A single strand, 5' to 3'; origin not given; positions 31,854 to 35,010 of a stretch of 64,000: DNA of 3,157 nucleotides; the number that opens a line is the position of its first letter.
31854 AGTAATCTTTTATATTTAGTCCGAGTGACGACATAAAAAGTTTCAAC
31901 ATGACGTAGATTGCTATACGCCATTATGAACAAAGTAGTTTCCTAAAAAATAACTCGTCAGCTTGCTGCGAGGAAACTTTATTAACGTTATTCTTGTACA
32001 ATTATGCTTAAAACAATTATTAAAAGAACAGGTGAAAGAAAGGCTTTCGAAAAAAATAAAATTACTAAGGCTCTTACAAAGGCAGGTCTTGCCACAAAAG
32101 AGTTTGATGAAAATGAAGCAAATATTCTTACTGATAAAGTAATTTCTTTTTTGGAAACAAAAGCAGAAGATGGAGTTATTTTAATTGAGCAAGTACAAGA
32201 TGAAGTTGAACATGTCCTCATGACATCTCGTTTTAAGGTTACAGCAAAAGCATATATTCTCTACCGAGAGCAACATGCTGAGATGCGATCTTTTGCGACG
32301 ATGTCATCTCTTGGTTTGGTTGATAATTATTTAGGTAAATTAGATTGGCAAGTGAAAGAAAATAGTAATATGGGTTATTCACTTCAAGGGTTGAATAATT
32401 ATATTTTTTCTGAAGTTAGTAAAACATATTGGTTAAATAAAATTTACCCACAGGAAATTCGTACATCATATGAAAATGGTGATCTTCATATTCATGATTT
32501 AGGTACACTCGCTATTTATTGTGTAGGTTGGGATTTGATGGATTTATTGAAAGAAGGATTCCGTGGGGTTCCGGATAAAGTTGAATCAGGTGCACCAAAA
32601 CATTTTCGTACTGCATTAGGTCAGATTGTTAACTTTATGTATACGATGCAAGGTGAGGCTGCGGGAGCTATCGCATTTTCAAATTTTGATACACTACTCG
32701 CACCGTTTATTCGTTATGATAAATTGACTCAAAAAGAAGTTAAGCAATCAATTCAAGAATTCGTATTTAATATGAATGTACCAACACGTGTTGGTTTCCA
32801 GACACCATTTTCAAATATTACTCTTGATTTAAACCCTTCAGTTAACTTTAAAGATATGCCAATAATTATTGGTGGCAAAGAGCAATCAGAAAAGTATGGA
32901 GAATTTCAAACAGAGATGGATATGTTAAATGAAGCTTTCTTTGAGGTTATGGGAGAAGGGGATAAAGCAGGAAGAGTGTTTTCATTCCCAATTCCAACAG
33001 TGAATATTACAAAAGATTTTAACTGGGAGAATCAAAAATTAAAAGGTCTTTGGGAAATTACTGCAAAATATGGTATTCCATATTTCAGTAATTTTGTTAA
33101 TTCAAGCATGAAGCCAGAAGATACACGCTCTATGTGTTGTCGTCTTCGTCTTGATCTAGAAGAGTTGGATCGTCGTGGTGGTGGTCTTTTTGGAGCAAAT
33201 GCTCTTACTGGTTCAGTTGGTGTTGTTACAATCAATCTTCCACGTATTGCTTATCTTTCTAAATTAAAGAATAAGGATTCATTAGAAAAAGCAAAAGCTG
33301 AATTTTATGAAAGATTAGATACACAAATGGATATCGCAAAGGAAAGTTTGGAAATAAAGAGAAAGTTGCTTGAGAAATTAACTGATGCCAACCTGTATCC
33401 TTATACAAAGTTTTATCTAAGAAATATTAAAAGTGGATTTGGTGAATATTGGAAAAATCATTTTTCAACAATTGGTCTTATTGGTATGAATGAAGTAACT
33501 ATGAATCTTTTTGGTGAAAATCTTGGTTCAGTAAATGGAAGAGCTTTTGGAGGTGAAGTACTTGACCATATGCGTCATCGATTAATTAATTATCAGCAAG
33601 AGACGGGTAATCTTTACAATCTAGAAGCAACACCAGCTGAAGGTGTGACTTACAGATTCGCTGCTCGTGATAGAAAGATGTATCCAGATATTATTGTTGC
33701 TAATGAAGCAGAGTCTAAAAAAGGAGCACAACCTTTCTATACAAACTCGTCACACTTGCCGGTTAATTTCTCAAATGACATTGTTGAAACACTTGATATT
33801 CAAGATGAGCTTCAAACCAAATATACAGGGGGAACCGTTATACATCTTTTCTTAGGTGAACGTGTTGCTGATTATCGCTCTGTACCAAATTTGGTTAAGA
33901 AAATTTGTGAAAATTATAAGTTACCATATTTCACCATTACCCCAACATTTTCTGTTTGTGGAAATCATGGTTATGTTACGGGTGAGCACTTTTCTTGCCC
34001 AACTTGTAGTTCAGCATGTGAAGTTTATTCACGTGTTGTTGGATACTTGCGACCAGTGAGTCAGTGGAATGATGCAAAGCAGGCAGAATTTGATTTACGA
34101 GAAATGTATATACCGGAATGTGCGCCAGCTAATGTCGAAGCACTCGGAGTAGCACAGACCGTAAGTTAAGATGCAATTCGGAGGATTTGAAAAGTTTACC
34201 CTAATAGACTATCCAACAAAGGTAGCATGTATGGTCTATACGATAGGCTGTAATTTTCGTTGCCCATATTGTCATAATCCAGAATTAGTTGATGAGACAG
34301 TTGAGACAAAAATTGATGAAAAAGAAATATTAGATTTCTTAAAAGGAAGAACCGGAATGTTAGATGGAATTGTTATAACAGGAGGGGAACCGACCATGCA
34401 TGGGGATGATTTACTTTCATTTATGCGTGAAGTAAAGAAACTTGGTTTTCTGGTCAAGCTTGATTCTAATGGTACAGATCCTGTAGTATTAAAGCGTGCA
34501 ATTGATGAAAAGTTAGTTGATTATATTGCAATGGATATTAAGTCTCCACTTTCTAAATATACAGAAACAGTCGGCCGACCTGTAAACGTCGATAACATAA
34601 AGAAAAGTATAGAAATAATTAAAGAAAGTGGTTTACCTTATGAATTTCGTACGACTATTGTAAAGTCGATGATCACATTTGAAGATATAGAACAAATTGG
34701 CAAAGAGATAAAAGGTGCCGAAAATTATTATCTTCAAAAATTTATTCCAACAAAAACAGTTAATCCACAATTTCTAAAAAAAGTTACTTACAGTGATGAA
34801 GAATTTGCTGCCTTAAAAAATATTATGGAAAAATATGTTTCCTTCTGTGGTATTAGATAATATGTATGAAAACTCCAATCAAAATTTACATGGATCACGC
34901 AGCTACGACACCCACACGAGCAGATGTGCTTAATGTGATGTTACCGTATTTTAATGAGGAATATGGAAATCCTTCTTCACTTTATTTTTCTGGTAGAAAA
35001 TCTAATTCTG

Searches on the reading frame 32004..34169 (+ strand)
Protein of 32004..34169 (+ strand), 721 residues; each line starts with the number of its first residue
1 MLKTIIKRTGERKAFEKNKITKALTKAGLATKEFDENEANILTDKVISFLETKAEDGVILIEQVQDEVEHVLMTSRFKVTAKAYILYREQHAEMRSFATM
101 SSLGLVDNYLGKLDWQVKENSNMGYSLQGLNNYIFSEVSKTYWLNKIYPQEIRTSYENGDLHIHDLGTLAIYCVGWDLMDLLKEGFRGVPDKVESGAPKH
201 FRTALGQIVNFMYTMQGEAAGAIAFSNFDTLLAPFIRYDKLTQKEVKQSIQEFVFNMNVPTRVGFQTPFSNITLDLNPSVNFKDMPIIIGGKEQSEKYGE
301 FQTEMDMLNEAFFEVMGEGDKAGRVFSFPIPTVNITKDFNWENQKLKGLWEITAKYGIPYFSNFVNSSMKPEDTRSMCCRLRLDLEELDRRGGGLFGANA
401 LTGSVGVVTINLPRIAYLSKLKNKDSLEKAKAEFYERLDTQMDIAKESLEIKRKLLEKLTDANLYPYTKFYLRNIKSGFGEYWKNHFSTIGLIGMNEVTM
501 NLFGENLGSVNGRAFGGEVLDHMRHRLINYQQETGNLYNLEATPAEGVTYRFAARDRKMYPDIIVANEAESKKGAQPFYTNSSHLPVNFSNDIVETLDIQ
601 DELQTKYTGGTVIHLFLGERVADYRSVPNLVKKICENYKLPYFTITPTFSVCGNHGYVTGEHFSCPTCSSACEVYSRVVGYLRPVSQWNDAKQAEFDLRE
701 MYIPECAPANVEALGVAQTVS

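Call 7: search_protein_families(library=pfam, proteins=[window:32004-34169:+], max_evalue=0.01)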
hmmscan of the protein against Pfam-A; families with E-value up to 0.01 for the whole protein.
window:32004-34169:+ (721 aa): 2 families
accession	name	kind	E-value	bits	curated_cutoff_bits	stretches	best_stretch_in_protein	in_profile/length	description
PF13597.11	NRDD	-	3.6e-195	650.3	26.2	1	119-702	1-562/562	Anaerobic ribonucleoside-triphosphate reductase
PF03477.21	ATP-cone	-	1.1e-19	71.1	25.8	1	4-92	2-87/88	ATP cone domain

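Call 13: find_encoding_contigs(protein=window:32004-34169:+, flank=10000, max_places=6)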
Protein window:32004-34169:+ (721 aa): 2 contigs read that carry it; 1 place shown.
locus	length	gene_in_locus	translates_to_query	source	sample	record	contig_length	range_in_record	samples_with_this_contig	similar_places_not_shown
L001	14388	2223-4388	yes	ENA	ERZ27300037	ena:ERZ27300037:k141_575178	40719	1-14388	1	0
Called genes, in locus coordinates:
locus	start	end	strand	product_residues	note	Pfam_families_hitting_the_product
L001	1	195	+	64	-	?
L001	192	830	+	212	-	PF00753:Lactamase_B, PF13483:Lactamase_B_3, PF12706:Lactamase_B_2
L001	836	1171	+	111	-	-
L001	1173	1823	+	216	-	PF03352:Adenine_glyco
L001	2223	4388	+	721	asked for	PF03477:ATP-cone, PF13597:NRDD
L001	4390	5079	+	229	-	PF04055:Radical_SAM, PF13353:Fer4_12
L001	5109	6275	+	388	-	PF00266:Aminotran_5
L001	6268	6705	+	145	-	PF01592:NifU_N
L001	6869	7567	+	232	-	PF00175:NAD_binding_1, PF08030:NAD_binding_6 (weak)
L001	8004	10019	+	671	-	PF01432:Peptidase_M3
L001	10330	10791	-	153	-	-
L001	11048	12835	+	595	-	PF00009:GTP_EFTU, PF01926:MMR_HSR1 (weak), PF22042:EF-G_D2, PF03144:GTP_EFTU_D2, PF00679:EFG_C, PF21018:BipA_C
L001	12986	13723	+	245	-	-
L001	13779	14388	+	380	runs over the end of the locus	-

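Call 14: find_homologous_proteins(query=window:32004-34169:+, max_evalue=1e-50)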
Query window:32004-34169:+ (721 aa): 8000 proteins with E <= 1e-50 among 8000 candidates; the best 120 are listed.
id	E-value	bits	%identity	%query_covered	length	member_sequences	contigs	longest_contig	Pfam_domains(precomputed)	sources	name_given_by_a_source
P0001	0.0e+0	1587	95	99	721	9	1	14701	PF03477.22,PF13597.12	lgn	-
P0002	0.0e+0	1559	94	99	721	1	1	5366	PF03477.22,PF13597.12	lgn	-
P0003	0.0e+0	1484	88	100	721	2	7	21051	PF03477.22,PF13597.12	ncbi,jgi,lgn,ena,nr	ncbi:TPA: ribonucleoside triphosphate reductase [Candidatus Nomurabacteria bacterium]|nr:ribonucleos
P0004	0.0e+0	1465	87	100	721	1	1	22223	PF03477.22,PF13597.12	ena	-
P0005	0.0e+0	1457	86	100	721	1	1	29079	PF03477.22,PF13597.12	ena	-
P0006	0.0e+0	1443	84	100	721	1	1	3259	PF03477.22,PF13597.12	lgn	-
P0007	0.0e+0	1439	85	100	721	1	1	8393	PF03477.22,PF13597.12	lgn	-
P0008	0.0e+0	1435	86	100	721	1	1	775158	PF03477.22,PF13597.12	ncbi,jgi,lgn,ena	ncbi:MAG: ribonucleoside triphosphate reductase [Candidatus Paceibacterota bacterium]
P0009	0.0e+0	1431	85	100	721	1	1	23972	PF03477.22,PF13597.12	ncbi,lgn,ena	-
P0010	0.0e+0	1423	84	100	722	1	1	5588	PF03477.22,PF13597.12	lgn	-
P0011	0.0e+0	1412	83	99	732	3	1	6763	PF03477.22,PF13597.12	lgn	-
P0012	0.0e+0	1406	83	100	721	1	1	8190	PF03477.22,PF13597.12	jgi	jgi:ribonucleoside-triphosphate reductase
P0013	0.0e+0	1400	83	99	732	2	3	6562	PF03477.22,PF13597.12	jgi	jgi:ribonucleoside-triphosphate reductase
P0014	0.0e+0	1396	84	98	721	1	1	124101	PF03477.22,PF13597.12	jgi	jgi:ribonucleoside-triphosphate reductase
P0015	0.0e+0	1394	83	98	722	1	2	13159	PF03477.22,PF13597.12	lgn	-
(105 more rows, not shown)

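Call 16: find_encoding_contigs(protein=P0001, flank=10000, max_places=3)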
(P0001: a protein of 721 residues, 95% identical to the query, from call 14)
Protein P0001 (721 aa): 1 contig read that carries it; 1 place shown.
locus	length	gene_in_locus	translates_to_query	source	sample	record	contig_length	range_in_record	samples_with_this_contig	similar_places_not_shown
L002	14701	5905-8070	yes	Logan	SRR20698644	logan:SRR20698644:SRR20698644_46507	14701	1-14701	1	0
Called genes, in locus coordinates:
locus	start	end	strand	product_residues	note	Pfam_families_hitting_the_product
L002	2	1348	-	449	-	?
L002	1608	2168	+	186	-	PF04011:LemA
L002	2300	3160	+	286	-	PF01435:Peptidase_M48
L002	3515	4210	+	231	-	-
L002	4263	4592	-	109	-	-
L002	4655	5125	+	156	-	PF00588:SpoU_methylase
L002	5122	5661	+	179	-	PF03352:Adenine_glyco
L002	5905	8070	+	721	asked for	PF03477:ATP-cone, PF13597:NRDD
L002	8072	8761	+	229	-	PF04055:Radical_SAM, PF13353:Fer4_12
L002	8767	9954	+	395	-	PF00266:Aminotran_5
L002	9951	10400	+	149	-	PF01592:NifU_N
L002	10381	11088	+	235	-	PF00175:NAD_binding_1, PF08030:NAD_binding_6 (weak)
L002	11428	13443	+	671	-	PF01432:Peptidase_M3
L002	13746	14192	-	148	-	-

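Call 17: find_encoding_contigs(protein=P0003, flank=10000, max_places=3)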
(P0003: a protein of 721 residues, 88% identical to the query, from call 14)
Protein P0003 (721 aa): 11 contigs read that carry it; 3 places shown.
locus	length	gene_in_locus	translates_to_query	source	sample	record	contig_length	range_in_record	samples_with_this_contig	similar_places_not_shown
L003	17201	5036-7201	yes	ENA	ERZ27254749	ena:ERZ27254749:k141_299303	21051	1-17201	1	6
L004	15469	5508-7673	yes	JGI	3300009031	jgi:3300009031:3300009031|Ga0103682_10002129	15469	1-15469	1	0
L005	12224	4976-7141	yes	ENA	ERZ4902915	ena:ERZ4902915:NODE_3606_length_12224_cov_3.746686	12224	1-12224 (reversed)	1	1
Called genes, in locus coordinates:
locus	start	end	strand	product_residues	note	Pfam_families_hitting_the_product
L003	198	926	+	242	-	PF00005:ABC_tran, PF13304:AAA_21 (faint)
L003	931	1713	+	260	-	PF01061:ABC2_membrane, PF12698:ABC2_membrane_3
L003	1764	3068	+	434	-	PF00206:Lyase_1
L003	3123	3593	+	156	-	PF00588:SpoU_methylase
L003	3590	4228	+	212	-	PF00753:Lactamase_B (faint), PF13483:Lactamase_B_3, PF23023:Anti-Pycsar_Apyc1 (faint), PF12706:Lactamase_B_2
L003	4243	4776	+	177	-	PF03352:Adenine_glyco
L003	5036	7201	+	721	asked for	PF03477:ATP-cone, PF13597:NRDD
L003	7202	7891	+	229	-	PF04055:Radical_SAM, PF13353:Fer4_12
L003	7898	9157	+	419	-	PF00266:Aminotran_5, PF01212:Beta_elim_lyase (weak), PF00266:Aminotran_5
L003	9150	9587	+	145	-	PF01592:NifU_N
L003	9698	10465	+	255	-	PF08030:NAD_binding_6 (weak), PF00175:NAD_binding_1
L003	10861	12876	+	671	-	PF01432:Peptidase_M3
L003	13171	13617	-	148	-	-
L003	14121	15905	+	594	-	PF00009:GTP_EFTU, PF01926:MMR_HSR1 (weak), PF22042:EF-G_D2, PF03144:GTP_EFTU_D2, PF00679:EFG_C, PF21018:BipA_C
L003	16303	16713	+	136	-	-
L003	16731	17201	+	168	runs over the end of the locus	PF02643:DUF192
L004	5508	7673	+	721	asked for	PF03477:ATP-cone, PF13597:NRDD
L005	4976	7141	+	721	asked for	PF03477:ATP-cone, PF13597:NRDD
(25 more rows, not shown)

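Call 18: find_encoding_contigs(protein=P0008, flank=10000, max_places=3)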
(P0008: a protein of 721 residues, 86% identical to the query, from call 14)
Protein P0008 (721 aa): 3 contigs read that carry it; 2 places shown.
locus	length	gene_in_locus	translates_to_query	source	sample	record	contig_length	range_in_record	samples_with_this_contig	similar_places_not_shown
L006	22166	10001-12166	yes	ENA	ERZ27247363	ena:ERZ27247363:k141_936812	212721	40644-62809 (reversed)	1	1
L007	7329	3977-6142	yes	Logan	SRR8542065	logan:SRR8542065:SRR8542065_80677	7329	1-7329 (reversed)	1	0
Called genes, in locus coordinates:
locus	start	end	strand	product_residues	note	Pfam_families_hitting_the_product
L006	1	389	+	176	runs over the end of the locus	-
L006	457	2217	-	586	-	PF07973:tRNA_SAD, PF00587:tRNA-synt_2b, PF03129:HGTP_anticodon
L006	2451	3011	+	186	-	PF04011:LemA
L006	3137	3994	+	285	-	PF01435:Peptidase_M48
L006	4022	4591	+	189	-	PF04011:LemA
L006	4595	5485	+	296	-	PF04536:TPM_phosphatase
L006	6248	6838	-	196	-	-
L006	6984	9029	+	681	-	-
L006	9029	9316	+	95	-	PF01035:DNA_binding_1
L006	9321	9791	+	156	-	PF00588:SpoU_methylase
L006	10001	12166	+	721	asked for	PF03477:ATP-cone, PF13597:NRDD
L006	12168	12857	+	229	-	PF04055:Radical_SAM, PF13353:Fer4_12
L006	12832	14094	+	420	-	PF00266:Aminotran_5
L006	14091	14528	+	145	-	PF01592:NifU_N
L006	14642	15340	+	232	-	PF00970:FAD_binding_6 (weak), PF00175:NAD_binding_1, PF08030:NAD_binding_6 (weak)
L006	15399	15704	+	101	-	PF01022:HTH_5, PF12840:HTH_20 (weak)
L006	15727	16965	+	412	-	PF13482:RNase_H_2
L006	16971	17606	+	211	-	PF03352:Adenine_glyco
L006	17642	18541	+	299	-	PF07859:Abhydrolase_3 (weak)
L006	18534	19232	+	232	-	PF12146:Hydrolase_4, PF00561:Abhydrolase_1 (weak), PF12697:Abhydrolase_6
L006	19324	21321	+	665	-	PF01432:Peptidase_M3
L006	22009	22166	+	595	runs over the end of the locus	PF00009:GTP_EFTU, PF01926:MMR_HSR1, PF22042:EF-G_D2, PF03144:GTP_EFTU_D2, PF00679:EFG_C, PF21018:BipA_C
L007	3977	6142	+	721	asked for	PF03477:ATP-cone, PF13597:NRDD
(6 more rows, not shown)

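Call 19: find_encoding_contigs(protein=P0005, flank=10000, max_places=3)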
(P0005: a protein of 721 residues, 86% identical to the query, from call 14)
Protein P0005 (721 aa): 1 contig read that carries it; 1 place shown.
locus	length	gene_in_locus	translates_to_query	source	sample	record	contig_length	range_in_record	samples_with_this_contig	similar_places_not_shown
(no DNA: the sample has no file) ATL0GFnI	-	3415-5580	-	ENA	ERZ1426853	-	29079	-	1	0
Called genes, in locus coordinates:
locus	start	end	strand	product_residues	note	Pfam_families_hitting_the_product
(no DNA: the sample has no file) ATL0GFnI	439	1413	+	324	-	PF03372:Exo_endo_phos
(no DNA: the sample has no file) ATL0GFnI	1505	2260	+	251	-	PF00561:Abhydrolase_1 (weak), PF07819:PGAP1 (faint)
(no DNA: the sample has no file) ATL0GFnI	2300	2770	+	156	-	PF00588:SpoU_methylase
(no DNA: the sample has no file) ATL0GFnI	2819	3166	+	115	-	PF02152:FolB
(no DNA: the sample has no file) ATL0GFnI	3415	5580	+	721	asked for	PF03477:ATP-cone, PF13597:NRDD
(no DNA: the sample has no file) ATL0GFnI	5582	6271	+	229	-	PF04055:Radical_SAM, PF13353:Fer4_12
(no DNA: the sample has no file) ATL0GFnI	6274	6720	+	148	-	PF01592:NifU_N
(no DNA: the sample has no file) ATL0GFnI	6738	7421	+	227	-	PF08030:NAD_binding_6, PF00175:NAD_binding_1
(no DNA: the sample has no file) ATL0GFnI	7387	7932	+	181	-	PF00293:NUDIX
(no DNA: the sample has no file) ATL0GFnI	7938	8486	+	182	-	PF03352:Adenine_glyco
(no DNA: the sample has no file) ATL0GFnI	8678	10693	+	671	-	PF01432:Peptidase_M3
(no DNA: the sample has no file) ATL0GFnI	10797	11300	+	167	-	-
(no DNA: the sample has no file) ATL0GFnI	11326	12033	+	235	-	PF01790:LGT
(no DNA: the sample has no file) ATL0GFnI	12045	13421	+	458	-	PF23545:Zn_ribbon_HMPTM, PF04055:Radical_SAM, PF13353:Fer4_12 (weak)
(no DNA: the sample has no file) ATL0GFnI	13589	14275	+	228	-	PF09997:DUF2238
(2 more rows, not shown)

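Call 42: find_encoding_contigs(protein=P0002, flank=10000, max_places=3)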
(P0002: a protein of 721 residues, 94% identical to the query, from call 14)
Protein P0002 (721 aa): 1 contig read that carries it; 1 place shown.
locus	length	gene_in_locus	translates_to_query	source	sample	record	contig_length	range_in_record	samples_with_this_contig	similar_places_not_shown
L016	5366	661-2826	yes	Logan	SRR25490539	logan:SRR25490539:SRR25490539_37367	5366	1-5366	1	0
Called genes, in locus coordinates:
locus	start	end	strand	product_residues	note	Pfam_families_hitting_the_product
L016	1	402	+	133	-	?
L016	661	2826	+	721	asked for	PF03477:ATP-cone, PF13597:NRDD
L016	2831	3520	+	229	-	PF04055:Radical_SAM, PF13353:Fer4_12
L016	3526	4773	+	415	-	PF00266:Aminotran_5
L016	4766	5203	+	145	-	PF01592:NifU_N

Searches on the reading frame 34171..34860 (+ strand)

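Call 7: search_protein_families(library=pfam, proteins=[window:34171-34860:+], max_evalue=0.01)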
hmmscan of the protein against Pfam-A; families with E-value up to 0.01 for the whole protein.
window:34171-34860:+ (229 aa): 2 families
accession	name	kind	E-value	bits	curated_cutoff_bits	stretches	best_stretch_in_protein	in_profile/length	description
PF04055.27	Radical_SAM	-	6.4e-22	78.9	29.5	1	22-176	2-162/166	Radical SAM superfamily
PF13353.11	Fer4_12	-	8.8e-12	45.9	22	1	19-127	7-117/137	4Fe-4S single cluster domain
